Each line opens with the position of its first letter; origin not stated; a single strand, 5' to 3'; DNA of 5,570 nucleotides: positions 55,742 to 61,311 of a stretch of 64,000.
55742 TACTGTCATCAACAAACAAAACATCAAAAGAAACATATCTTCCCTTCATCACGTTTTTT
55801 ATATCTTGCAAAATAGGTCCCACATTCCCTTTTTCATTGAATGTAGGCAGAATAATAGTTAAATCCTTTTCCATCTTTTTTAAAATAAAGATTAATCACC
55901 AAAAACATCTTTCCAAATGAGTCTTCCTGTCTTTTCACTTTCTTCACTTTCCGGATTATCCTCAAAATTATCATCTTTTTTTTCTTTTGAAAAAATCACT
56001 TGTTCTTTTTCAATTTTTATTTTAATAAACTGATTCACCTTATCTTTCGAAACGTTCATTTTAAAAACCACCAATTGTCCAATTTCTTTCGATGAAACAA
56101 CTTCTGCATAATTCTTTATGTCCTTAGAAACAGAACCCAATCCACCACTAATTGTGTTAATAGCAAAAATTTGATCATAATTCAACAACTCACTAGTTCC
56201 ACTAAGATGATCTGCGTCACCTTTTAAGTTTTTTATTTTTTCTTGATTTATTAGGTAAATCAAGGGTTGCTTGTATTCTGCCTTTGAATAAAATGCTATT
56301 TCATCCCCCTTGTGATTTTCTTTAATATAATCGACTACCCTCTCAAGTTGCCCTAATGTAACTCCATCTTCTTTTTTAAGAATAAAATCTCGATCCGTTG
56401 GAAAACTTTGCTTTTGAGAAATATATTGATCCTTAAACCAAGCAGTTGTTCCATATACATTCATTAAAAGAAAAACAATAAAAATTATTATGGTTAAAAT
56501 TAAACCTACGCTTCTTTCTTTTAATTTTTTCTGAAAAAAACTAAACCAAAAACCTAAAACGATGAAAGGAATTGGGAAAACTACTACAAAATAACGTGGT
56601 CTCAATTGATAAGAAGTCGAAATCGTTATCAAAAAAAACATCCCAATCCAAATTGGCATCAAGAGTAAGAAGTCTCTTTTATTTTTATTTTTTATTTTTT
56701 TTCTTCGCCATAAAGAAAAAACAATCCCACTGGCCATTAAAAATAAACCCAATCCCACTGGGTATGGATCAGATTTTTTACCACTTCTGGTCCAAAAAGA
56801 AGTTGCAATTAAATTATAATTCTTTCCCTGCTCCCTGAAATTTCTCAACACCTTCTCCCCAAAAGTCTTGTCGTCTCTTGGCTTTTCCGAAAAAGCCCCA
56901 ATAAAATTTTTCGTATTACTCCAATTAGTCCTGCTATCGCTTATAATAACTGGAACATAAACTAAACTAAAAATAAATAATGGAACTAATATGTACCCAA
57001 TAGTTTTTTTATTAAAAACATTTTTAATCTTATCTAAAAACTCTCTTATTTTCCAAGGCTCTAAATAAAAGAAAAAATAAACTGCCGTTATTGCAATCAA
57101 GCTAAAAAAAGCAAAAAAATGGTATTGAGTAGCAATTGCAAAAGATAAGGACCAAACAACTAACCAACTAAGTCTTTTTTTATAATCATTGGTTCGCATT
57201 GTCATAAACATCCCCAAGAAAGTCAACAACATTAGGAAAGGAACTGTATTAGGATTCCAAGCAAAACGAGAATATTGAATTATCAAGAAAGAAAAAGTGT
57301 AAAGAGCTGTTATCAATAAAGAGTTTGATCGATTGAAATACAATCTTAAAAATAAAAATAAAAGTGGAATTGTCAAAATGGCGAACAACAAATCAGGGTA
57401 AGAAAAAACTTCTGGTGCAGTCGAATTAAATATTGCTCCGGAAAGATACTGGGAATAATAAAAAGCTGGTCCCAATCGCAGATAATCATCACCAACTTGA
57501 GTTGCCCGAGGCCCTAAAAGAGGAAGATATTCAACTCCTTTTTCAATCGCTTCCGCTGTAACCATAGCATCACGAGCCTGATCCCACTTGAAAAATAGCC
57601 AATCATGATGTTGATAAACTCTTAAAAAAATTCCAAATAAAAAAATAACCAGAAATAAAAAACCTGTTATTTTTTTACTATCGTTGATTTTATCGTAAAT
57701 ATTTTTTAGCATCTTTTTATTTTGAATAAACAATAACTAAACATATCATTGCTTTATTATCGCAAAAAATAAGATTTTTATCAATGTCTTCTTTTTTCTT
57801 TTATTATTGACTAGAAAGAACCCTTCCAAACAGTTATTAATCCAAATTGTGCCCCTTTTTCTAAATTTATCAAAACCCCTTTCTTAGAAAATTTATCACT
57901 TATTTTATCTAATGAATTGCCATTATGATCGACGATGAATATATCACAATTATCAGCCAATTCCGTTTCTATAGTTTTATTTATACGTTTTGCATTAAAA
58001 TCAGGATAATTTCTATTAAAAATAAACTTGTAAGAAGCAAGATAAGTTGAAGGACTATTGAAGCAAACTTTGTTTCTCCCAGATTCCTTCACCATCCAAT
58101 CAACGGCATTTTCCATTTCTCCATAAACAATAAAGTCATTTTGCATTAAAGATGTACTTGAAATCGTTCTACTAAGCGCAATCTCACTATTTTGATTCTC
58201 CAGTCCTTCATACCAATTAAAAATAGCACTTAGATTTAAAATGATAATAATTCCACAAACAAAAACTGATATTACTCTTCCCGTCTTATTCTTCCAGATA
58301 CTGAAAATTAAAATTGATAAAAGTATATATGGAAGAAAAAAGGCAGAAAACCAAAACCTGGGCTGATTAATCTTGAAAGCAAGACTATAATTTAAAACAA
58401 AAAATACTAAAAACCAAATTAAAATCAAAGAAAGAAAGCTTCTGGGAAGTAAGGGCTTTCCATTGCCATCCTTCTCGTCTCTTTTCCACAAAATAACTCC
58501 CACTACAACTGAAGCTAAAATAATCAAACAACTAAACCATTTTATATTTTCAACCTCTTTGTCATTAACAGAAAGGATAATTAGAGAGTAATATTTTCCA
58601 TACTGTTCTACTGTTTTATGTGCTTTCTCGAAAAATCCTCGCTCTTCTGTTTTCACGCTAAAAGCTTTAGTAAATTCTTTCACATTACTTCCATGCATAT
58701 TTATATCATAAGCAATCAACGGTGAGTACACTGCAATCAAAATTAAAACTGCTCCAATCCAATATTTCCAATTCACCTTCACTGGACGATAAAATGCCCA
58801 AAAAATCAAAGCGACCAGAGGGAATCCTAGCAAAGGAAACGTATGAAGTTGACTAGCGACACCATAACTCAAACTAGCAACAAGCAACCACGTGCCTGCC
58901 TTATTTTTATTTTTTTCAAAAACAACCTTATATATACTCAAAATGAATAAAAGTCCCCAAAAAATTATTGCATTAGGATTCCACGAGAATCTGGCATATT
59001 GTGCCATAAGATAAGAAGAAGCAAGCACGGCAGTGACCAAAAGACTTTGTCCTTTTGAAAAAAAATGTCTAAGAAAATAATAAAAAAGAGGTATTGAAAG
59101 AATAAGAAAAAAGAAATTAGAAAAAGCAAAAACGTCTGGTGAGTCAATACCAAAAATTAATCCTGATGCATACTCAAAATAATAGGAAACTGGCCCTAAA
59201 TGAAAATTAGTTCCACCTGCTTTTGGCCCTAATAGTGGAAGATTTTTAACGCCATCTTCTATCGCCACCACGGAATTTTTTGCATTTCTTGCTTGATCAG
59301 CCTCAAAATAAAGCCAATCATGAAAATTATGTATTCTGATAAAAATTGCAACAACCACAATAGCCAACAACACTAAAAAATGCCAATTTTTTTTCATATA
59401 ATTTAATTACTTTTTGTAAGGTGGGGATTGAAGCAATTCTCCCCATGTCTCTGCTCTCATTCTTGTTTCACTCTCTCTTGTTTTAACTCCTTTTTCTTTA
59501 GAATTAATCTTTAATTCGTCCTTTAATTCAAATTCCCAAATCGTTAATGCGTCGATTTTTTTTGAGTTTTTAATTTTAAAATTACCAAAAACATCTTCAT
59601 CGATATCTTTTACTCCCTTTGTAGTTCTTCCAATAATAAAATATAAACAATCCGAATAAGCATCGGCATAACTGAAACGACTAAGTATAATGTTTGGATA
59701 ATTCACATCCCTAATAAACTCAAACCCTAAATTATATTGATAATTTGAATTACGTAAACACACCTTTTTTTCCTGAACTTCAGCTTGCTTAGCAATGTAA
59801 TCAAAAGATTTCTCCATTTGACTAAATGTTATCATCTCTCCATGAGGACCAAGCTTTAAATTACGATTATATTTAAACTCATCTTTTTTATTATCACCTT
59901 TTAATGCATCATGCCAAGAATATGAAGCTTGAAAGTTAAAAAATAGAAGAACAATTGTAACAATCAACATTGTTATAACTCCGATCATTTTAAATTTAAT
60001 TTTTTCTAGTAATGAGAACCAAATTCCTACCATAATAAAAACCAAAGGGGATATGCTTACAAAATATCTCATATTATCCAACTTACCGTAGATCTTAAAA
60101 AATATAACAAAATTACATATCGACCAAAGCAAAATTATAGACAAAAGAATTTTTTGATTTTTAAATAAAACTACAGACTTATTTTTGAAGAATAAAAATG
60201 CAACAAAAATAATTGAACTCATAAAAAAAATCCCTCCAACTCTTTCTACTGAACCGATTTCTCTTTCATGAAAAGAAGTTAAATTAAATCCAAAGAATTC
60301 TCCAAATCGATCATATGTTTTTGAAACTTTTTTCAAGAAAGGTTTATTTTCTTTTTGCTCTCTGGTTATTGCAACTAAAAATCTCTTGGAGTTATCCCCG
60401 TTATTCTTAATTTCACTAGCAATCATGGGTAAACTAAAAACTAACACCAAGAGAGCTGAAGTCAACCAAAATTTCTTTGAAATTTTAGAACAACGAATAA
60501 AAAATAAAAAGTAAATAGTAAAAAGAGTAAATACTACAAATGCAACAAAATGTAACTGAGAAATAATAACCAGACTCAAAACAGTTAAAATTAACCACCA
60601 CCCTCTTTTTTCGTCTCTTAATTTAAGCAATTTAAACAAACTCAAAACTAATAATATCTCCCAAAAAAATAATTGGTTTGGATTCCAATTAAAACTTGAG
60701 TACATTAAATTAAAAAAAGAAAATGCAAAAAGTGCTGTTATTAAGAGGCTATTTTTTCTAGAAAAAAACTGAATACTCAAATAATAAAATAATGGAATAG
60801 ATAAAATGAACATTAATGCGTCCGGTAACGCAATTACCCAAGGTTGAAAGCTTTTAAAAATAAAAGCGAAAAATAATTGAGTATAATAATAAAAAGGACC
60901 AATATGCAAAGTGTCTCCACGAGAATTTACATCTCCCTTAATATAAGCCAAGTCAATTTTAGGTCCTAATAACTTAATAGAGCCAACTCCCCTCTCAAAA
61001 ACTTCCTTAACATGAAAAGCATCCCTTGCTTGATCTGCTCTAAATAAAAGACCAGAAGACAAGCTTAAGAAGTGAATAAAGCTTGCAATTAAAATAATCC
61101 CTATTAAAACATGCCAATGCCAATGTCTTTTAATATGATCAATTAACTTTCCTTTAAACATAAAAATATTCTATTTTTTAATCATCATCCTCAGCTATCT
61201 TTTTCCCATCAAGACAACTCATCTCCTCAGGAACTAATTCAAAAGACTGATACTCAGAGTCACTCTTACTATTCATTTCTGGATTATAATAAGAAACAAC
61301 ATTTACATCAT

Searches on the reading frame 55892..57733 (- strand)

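Call 8: search_protein_families(library=pfam, proteins=[window:55892-57733:-], max_evalue=0.001)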
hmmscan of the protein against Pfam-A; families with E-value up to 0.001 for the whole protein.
window:55892-57733:- (613 aa): 2 families
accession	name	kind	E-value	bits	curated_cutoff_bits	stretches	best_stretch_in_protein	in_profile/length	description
PF13231.12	PMT_2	-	4.9e-05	24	26.1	1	89-222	4-131/160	Dolichyl-phosphate-mannose-protein mannosyltransferase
PF20176.3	DUF6541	-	0.00052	18.8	29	1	125-381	199-420/646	Family of unknown function (DUF6541)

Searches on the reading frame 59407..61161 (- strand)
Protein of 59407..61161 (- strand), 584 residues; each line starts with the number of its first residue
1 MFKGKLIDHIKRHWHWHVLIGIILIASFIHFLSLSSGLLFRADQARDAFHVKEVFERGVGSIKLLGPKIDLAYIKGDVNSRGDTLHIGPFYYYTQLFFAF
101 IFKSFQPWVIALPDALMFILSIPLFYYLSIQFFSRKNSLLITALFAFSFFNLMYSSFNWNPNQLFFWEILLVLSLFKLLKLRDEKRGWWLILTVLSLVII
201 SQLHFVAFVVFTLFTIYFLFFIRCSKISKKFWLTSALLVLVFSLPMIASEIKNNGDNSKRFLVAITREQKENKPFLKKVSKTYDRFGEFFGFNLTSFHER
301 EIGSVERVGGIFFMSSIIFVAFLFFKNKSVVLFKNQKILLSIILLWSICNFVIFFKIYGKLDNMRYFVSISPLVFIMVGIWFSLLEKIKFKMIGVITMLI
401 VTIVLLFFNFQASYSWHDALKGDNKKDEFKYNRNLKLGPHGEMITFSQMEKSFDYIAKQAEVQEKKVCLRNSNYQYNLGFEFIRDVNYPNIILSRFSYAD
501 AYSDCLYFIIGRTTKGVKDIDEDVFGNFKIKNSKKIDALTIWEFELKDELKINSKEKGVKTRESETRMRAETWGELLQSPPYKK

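Call 8: search_protein_families(library=pfam, proteins=[window:59407-61161:-], max_evalue=0.001)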
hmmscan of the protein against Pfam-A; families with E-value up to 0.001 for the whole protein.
window:59407-61161:- (584 aa): 1 family
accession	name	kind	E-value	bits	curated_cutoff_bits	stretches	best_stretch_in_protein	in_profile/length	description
PF13231.12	PMT_2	-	2.2e-06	28.4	26.1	1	89-245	4-156/160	Dolichyl-phosphate-mannose-protein mannosyltransferase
